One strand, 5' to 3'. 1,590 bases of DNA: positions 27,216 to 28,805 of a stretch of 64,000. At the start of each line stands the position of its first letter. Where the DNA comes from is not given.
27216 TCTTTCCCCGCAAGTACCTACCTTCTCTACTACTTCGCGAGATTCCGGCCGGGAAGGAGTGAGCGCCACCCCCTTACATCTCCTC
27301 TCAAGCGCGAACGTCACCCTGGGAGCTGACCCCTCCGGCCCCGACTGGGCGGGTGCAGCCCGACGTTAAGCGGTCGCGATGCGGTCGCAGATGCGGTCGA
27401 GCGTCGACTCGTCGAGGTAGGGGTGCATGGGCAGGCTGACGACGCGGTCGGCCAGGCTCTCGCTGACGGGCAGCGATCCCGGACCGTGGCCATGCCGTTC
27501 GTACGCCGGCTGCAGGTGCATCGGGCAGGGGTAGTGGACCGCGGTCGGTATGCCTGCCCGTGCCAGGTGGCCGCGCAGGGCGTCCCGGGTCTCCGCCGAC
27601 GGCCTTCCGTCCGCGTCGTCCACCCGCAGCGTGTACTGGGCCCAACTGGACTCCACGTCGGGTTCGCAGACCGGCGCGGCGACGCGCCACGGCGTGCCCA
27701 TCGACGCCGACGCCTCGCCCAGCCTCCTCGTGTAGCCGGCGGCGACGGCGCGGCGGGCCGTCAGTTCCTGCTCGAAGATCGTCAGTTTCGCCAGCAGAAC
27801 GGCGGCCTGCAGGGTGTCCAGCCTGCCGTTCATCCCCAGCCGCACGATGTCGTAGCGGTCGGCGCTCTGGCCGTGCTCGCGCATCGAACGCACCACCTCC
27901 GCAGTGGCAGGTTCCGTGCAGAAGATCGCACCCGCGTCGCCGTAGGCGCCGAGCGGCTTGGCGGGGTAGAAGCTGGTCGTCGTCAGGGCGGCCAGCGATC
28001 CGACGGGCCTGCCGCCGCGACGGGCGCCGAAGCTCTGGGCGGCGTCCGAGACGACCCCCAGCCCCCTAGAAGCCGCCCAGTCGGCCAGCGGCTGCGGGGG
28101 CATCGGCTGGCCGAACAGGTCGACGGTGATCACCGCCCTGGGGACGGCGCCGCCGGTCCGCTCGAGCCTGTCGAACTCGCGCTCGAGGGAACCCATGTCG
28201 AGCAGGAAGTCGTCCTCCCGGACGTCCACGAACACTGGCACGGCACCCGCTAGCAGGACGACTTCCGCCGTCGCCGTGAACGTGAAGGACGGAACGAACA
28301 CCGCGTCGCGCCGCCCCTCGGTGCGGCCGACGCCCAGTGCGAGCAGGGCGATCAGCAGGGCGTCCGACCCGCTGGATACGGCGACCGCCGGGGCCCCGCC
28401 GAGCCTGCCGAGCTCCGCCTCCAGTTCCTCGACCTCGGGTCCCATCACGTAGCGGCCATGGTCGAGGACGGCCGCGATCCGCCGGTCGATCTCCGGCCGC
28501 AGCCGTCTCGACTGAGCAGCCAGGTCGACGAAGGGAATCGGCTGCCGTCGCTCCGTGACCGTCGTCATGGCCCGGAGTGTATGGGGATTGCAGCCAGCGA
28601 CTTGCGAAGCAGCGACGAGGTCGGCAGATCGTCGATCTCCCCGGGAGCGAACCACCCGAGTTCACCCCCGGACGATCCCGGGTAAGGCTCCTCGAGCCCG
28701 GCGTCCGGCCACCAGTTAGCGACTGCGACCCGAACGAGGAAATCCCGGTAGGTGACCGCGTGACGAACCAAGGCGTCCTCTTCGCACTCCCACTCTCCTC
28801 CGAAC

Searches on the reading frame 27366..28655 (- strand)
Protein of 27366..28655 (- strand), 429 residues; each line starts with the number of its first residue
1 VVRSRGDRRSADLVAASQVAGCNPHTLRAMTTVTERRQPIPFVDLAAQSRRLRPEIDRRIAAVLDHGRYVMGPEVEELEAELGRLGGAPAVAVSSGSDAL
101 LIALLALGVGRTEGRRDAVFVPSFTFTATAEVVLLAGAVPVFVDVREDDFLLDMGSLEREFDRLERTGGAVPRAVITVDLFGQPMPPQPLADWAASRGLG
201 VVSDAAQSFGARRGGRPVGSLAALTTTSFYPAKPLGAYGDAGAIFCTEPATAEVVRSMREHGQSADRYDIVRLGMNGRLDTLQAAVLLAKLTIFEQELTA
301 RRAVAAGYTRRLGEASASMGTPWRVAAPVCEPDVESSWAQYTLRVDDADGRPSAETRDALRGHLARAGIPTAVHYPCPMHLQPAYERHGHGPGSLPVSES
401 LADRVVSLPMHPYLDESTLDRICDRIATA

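Call 15: search_protein_families(library=pfam, proteins=[window:27366-28655:-])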
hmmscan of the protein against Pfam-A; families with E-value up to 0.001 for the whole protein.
window:27366-28655:- (429 aa): 2 families
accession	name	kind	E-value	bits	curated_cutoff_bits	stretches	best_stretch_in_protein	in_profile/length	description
PF01041.23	DegT_DnrJ_EryC1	-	3.5e-88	296.7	19.8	1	53-426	4-359/360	DegT/DnrJ/EryC1/StrS aminotransferase family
PF00155.27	Aminotran_1_2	-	0.00014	21.7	19.7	1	77-163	46-139/361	Aminotransferase class I and II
